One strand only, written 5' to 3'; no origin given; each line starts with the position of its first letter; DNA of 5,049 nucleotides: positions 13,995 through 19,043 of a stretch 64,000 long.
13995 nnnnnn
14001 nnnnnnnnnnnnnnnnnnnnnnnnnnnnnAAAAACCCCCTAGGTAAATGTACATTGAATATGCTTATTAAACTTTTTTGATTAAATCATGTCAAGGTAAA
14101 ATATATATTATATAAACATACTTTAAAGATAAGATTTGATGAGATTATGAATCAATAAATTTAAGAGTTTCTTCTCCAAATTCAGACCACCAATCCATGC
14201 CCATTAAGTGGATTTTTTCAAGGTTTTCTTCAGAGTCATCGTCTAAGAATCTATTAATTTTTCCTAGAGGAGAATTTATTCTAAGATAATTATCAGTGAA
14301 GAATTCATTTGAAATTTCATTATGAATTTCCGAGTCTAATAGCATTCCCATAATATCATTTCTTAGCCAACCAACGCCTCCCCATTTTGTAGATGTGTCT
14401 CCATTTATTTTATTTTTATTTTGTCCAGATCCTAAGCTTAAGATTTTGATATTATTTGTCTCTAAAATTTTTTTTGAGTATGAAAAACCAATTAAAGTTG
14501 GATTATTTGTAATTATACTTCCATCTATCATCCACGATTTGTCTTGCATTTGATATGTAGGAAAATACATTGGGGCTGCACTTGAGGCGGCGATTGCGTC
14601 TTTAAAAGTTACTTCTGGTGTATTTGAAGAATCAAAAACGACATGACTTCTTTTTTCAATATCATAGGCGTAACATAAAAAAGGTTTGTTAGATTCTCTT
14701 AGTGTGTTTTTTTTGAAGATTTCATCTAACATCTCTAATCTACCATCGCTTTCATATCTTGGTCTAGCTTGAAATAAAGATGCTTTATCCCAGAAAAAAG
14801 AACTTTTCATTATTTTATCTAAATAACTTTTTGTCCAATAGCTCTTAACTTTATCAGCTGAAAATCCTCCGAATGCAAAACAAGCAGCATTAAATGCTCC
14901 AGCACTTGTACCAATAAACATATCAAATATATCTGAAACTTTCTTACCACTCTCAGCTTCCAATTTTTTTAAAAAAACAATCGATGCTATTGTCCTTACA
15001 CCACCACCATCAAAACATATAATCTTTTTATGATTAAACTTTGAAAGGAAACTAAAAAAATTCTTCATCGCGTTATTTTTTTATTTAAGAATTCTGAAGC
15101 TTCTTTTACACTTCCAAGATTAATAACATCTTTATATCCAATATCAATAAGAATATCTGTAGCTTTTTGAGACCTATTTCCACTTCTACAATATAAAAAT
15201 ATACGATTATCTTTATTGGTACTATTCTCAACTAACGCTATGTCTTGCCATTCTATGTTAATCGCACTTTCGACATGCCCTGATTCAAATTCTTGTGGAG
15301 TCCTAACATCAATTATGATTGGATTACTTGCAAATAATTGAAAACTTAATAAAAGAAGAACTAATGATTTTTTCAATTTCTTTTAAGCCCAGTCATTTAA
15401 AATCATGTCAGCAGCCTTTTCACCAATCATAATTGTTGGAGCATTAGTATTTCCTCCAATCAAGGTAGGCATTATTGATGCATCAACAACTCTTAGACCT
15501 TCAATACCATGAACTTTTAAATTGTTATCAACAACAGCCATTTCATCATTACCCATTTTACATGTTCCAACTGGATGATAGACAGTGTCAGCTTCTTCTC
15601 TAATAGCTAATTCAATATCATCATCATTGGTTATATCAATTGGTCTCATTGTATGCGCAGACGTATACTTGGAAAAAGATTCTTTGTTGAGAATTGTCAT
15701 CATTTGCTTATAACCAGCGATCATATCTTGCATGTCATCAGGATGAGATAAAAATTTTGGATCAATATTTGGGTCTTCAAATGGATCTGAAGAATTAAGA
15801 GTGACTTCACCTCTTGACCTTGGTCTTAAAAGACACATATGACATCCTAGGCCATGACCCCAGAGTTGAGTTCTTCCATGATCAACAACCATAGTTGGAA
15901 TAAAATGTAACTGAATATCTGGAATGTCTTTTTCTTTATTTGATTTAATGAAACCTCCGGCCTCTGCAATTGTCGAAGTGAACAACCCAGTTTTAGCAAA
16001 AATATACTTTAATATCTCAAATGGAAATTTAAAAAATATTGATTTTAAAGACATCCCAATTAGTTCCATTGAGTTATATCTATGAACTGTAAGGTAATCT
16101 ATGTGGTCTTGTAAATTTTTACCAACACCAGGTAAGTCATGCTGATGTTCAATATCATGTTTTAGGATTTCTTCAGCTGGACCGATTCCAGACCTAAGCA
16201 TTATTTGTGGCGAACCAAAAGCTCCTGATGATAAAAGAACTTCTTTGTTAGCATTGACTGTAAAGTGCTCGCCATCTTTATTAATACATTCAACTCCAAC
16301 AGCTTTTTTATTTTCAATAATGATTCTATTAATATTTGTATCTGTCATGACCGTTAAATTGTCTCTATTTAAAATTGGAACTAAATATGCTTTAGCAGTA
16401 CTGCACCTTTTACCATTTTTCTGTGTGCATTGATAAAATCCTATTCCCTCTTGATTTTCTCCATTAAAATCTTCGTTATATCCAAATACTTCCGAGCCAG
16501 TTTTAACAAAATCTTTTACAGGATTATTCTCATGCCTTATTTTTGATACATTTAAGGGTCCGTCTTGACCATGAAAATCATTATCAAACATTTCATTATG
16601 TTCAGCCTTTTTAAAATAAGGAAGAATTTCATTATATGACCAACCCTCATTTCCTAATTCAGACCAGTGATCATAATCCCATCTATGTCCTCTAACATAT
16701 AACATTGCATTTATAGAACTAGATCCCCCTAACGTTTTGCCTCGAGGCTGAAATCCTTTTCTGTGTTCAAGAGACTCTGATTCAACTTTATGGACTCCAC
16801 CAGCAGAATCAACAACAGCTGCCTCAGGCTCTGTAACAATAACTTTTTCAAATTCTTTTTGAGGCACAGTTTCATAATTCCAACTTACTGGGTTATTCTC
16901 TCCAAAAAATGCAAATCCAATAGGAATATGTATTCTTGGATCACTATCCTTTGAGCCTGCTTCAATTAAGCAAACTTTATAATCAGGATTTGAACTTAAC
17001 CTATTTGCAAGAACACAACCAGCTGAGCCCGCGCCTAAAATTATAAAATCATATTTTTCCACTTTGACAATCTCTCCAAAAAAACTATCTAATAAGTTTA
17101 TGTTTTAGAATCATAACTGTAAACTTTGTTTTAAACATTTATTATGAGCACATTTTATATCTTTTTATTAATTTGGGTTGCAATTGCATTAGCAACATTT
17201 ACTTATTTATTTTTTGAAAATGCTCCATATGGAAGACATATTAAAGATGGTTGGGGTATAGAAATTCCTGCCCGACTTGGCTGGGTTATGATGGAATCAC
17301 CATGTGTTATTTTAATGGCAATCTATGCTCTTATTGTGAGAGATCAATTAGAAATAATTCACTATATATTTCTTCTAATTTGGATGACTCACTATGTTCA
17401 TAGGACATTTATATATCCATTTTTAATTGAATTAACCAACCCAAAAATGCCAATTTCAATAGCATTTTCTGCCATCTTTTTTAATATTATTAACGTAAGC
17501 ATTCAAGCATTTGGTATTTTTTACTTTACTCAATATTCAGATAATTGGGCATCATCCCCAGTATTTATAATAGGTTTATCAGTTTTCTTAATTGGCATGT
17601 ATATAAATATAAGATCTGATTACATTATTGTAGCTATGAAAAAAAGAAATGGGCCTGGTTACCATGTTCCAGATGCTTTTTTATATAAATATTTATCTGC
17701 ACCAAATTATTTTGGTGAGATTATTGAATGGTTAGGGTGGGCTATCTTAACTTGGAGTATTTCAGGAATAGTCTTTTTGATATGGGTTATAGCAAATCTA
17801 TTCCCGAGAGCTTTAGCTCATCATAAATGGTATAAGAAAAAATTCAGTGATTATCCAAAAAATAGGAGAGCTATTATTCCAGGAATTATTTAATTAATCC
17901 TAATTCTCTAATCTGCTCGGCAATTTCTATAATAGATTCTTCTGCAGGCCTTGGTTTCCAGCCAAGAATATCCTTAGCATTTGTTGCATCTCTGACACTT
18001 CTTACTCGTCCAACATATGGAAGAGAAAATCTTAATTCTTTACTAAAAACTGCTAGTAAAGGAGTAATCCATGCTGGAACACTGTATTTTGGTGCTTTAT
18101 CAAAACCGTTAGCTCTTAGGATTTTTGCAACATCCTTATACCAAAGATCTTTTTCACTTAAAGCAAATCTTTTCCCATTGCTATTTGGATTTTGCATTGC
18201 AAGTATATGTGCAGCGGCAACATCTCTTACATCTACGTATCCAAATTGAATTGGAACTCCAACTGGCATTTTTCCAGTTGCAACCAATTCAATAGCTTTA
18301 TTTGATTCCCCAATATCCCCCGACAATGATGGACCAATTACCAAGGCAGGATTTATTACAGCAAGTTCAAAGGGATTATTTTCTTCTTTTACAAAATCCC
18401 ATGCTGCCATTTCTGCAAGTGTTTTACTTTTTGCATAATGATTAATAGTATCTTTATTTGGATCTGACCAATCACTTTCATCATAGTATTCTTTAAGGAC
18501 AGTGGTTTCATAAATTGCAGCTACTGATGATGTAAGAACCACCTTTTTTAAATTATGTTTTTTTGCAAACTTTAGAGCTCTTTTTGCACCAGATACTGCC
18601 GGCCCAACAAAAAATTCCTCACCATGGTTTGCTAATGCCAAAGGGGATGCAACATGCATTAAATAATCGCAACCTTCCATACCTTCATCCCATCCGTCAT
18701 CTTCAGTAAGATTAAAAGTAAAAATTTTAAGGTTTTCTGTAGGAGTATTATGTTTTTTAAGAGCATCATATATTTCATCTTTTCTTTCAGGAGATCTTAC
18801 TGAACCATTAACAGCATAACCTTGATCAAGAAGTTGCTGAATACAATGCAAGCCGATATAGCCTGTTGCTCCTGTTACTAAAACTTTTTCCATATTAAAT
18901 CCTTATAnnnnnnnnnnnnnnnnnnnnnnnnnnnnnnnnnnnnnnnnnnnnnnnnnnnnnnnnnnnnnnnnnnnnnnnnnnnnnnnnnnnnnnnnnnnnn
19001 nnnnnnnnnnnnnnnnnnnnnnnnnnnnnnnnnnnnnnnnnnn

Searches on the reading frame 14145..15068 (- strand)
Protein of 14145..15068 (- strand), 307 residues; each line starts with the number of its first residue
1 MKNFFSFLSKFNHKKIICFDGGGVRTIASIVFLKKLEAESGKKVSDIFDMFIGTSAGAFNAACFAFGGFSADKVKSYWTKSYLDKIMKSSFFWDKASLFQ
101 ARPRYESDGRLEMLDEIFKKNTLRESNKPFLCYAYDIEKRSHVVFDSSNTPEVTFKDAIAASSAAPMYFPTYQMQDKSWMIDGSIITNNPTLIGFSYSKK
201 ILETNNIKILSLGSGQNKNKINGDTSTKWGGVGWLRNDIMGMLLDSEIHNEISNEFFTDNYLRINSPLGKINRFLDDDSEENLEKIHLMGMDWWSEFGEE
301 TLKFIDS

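Call 70: search_protein_families(library=pfam, proteins=[window:14145-15068:-], max_evalue=0.00001)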
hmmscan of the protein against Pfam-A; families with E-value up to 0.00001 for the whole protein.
window:14145-15068:- (307 aa): 1 family
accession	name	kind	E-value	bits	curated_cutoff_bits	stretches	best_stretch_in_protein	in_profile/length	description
PF01734.28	Patatin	-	2.2e-29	103.5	27.7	1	17-192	1-188/191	Patatin-like phospholipase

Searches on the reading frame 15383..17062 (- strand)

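Call 70: search_protein_families(library=pfam, proteins=[window:15383-17062:-], max_evalue=0.00001)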
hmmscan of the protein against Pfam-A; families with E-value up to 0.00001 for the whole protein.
window:15383-17062:- (559 aa): 3 families
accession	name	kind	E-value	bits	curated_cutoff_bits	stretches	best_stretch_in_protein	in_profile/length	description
PF00732.25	GMC_oxred_N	-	2.9e-56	191.1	23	1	4-321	1-217/218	GMC oxidoreductase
PF05199.19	GMC_oxred_C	-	2.7e-42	145.1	24.6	1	414-547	1-139/139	GMC oxidoreductase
PF00890.30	FAD_binding_2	-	6.9e-07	29.2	20.4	0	220-284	138-206/414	FAD binding domain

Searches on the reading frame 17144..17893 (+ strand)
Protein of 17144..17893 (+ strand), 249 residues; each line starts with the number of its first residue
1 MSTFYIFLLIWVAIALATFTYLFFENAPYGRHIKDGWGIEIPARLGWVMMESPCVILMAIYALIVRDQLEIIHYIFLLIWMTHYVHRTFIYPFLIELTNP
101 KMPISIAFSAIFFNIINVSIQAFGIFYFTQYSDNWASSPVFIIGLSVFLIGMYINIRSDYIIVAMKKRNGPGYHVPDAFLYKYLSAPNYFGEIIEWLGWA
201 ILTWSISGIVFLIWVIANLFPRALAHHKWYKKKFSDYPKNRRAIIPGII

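Call 70: search_protein_families(library=pfam, proteins=[window:17144-17893:+], max_evalue=0.00001)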
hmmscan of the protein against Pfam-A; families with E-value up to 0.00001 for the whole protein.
window:17144-17893:+ (249 aa): 2 families
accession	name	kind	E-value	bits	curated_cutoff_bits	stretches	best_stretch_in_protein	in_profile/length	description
PF02544.21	Steroid_dh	-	1.8e-49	168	22.6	1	101-248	2-149/150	3-oxo-5-alpha-steroid 4-dehydrogenase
PF04191.18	PEMT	-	5.3e-06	27.3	25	1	142-222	4-90/105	Phospholipid methyltransferase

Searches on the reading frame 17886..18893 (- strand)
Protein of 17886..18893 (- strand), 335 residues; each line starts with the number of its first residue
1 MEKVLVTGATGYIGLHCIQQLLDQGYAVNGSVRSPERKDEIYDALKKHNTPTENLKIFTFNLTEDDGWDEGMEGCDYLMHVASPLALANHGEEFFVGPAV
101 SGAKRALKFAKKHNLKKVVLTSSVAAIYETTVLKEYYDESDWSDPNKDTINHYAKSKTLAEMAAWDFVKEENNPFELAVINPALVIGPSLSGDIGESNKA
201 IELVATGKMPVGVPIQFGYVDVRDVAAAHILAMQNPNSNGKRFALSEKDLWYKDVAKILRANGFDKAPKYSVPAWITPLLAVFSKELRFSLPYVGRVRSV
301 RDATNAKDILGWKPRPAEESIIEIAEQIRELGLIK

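Call 70: search_protein_families(library=pfam, proteins=[window:17886-18893:-], max_evalue=0.00001)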
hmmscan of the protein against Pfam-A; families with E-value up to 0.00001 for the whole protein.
window:17886-18893:- (335 aa): 6 families
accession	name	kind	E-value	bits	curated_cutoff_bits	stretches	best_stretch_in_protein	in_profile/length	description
PF01370.27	Epimerase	-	3.8e-21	76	20.9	1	4-240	1-232/240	NAD dependent epimerase/dehydratase family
PF07993.18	NAD_binding_4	-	4.6e-15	55.9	20.1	1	6-207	1-233/258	Male sterility protein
PF01073.25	3Beta_HSD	-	1.3e-14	54.4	22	1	5-248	1-244/280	3-beta hydroxysteroid dehydrogenase/isomerase family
PF16363.11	GDP_Man_Dehyd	-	9.7e-12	45.4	27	1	5-170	1-170/332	GDP-mannose 4,6 dehydratase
PF13460.12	NAD_binding_10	-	1.6e-11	44.8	27.2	1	8-161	1-128/184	NAD(P)H-binding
PF05368.20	NmrA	-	2e-06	28.1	27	0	2-39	3-40/298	NmrA-like family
